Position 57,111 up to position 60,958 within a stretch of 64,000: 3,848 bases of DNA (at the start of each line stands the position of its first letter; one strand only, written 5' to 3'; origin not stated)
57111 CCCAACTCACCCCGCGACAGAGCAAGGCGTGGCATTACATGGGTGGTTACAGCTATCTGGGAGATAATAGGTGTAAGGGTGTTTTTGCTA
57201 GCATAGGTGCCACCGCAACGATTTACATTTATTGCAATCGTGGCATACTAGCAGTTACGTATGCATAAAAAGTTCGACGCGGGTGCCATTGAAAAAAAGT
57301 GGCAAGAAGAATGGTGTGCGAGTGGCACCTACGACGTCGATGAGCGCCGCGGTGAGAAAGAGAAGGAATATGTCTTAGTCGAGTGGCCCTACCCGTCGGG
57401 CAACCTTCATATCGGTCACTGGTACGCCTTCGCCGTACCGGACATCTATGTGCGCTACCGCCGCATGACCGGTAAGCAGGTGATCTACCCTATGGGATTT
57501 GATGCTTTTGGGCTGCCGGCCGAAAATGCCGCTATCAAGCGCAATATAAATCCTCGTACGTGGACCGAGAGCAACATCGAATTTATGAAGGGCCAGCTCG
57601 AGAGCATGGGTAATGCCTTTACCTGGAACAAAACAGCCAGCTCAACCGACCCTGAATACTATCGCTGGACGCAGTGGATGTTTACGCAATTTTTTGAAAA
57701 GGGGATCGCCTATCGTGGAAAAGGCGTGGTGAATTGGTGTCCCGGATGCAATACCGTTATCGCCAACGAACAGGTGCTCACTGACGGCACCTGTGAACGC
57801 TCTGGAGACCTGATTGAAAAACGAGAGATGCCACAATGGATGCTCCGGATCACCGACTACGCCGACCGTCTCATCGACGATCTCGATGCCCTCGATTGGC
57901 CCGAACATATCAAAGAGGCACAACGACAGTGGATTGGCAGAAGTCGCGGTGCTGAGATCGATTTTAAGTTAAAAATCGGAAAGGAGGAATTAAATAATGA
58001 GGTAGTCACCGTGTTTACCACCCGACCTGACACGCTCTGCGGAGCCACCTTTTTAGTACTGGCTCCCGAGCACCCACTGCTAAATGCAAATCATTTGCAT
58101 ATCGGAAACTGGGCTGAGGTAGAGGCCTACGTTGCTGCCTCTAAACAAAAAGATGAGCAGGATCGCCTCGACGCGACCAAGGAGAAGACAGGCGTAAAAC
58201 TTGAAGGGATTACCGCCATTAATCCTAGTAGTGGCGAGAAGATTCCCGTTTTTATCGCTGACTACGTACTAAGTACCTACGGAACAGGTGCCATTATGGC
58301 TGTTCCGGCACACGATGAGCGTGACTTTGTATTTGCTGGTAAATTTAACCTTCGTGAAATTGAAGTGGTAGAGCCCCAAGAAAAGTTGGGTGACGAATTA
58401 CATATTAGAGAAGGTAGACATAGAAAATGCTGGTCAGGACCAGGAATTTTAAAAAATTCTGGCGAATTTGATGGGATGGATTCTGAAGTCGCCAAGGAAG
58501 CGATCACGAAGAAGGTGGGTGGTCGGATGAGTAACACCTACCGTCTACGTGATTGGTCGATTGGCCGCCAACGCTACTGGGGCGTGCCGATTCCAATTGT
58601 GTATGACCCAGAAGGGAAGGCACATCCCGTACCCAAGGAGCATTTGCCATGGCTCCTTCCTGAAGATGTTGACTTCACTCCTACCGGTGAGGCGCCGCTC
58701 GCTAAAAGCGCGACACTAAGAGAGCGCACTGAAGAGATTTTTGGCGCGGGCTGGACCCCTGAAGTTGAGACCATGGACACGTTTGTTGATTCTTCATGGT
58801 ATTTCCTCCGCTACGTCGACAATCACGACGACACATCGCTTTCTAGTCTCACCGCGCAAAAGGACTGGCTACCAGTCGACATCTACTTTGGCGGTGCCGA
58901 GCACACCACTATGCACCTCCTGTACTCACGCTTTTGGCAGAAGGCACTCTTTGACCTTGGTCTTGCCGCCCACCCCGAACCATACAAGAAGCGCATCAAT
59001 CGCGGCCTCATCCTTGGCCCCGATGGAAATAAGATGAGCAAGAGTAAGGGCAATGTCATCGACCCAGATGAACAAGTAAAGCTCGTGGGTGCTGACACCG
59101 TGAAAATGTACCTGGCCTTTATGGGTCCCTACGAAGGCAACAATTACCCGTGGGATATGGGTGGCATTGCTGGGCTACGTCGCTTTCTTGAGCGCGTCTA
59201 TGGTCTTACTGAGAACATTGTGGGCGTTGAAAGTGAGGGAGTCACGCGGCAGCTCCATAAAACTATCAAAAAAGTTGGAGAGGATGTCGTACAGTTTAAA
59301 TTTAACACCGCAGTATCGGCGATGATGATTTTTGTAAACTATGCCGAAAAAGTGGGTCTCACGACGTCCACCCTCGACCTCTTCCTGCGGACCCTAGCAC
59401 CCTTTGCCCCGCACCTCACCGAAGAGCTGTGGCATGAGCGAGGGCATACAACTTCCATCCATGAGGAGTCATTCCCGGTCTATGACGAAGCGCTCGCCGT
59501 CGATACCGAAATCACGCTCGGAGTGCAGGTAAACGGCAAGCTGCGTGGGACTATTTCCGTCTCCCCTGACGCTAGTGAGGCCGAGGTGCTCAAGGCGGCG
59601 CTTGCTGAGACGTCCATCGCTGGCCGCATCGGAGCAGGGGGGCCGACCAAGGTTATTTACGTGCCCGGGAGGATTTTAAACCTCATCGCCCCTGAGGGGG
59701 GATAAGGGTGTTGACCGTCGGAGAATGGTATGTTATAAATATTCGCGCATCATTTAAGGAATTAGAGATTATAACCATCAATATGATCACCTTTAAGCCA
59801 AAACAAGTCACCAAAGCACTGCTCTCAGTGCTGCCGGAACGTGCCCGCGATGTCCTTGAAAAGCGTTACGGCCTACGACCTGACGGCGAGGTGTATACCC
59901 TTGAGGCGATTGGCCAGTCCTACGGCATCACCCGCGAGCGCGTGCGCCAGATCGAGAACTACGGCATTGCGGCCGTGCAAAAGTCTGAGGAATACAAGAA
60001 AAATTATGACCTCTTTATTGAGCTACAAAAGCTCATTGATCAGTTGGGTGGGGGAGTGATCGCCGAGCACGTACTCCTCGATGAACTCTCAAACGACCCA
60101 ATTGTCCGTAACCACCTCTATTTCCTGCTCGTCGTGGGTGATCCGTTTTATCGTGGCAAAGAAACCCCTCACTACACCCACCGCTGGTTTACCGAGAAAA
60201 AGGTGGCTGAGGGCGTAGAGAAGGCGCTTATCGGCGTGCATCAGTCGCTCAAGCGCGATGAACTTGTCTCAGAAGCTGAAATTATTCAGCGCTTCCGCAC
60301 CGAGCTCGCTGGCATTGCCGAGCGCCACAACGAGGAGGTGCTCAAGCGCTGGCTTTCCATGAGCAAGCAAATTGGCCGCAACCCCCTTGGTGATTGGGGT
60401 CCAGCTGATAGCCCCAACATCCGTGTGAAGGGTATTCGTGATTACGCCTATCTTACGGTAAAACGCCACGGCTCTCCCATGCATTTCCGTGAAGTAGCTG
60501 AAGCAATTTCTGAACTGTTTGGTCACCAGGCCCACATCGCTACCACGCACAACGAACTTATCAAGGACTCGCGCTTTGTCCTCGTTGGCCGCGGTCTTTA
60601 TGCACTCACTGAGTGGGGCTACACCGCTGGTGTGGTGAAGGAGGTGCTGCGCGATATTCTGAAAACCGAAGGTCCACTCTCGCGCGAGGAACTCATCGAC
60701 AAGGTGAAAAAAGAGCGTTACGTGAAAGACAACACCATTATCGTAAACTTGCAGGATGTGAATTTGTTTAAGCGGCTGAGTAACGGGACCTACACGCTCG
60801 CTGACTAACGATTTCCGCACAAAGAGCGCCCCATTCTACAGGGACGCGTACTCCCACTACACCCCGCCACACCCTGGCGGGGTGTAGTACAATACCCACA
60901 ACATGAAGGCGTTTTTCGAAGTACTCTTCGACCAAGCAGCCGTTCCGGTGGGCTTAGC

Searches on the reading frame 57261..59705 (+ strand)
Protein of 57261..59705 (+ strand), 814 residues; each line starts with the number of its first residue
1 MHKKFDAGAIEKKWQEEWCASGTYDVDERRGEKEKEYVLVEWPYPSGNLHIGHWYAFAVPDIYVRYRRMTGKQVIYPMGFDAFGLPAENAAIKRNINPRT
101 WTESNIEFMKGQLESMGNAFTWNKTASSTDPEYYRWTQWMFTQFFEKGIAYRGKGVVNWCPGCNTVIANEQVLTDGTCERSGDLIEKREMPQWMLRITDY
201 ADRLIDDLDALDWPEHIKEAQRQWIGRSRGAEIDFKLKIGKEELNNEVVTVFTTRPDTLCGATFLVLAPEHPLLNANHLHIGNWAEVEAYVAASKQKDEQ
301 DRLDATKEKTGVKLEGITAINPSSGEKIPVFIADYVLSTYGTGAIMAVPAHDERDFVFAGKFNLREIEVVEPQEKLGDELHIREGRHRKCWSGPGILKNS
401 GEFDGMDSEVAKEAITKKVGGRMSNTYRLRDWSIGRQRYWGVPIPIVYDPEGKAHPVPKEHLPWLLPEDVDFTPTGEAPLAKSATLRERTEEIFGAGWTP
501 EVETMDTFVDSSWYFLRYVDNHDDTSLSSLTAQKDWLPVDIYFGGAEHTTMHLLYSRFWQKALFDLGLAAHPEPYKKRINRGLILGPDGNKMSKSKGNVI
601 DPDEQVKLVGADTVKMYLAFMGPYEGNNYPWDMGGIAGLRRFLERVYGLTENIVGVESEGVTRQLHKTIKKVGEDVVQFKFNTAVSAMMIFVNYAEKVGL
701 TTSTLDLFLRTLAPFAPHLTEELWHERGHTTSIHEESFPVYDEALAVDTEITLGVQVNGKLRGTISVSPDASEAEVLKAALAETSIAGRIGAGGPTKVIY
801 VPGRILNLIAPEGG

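Call 42: find_homologous_proteins(query=window:57261-59705:+, max_evalue=1e-50)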
Query window:57261-59705:+ (814 aa): 8000 proteins with E <= 1e-50 among 8000 candidates; the best 120 are listed.
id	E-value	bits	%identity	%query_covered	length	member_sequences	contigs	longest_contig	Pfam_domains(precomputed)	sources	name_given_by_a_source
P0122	0.0e+0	1920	100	100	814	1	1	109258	PF09334.18,PF08264.20,PF13603.13,PF00133.29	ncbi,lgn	-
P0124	0.0e+0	1484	77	99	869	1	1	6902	PF09334.18,PF08264.20,PF13603.13,PF00133.29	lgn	-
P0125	0.0e+0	1471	80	53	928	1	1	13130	PF09334.18,PF08264.20,PF13603.13,PF00133.29,PF00293.35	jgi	jgi:leucyl-tRNA synthetase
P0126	0.0e+0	1468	79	52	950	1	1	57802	PF09334.18,PF08264.20,PF13603.13,PF00133.29,PF00293.35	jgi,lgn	-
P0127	0.0e+0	1467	75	100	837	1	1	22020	PF09334.18,PF08264.20,PF13603.13,PF00133.29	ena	-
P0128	0.0e+0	1457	82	52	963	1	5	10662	PF09334.18,PF08264.20,PF13603.13,PF00133.29,PF00293.35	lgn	-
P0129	0.0e+0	1452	80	52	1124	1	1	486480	PF09334.18,PF08264.20,PF13603.13,PF12697.14,PF00133.29,PF00561.27,PF00293.35,PF06821.20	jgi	jgi:leucyl-tRNA synthetase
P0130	0.0e+0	1437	75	99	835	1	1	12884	PF09334.18,PF08264.20,PF13603.13,PF00133.29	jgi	jgi:leucyl-tRNA synthetase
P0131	0.0e+0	1411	75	100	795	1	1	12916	PF09334.18,PF08264.20,PF13603.13,PF00133.29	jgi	-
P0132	0.0e+0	1403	77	94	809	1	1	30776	PF09334.18,PF08264.20,PF13603.13,PF00133.29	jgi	jgi:leucyl-tRNA synthetase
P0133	0.0e+0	1403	74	99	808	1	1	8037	PF09334.18,PF08264.20,PF13603.13,PF00133.29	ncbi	-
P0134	0.0e+0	1402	75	52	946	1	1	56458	PF09334.18,PF08264.20,PF13603.13,PF00133.29,PF00293.35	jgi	jgi:leucyl-tRNA synthetase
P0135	0.0e+0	1400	75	51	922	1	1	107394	PF09334.18,PF08264.20,PF13603.13,PF00133.29,PF00293.35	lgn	-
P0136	0.0e+0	1399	73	100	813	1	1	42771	PF09334.18,PF08264.20,PF13603.13,PF00133.29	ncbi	-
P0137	0.0e+0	1391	77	51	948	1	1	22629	PF09334.18,PF08264.20,PF13603.13,PF00133.29,PF00293.35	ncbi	-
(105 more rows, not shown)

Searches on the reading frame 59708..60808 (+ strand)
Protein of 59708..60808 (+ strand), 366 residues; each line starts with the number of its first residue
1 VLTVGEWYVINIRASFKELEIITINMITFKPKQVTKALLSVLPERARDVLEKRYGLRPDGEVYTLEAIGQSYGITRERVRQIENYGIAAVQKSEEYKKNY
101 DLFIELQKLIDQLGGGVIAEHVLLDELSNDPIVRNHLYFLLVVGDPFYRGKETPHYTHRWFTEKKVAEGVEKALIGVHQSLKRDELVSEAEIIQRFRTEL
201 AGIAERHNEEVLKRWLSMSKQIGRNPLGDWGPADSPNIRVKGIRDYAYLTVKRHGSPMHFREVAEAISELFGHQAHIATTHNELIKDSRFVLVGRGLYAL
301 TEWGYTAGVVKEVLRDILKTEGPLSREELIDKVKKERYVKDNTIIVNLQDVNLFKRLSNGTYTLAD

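Call 67: search_protein_families(library=pfam, proteins=[window:59708-60808:+], max_evalue=0.0001)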
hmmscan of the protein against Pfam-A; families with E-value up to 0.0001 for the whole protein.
window:59708-60808:+ (366 aa): 2 families
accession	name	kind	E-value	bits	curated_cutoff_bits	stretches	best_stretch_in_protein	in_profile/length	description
PF04545.22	Sigma70_r4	-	1.1e-14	54.1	24.1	1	38-91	1-49/50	Sigma-70, region 4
PF05066.19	HARE-HTH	-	1.3e-08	35.5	25.9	0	252-303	12-71/71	HB1, ASXL, restriction endonuclease HTH domain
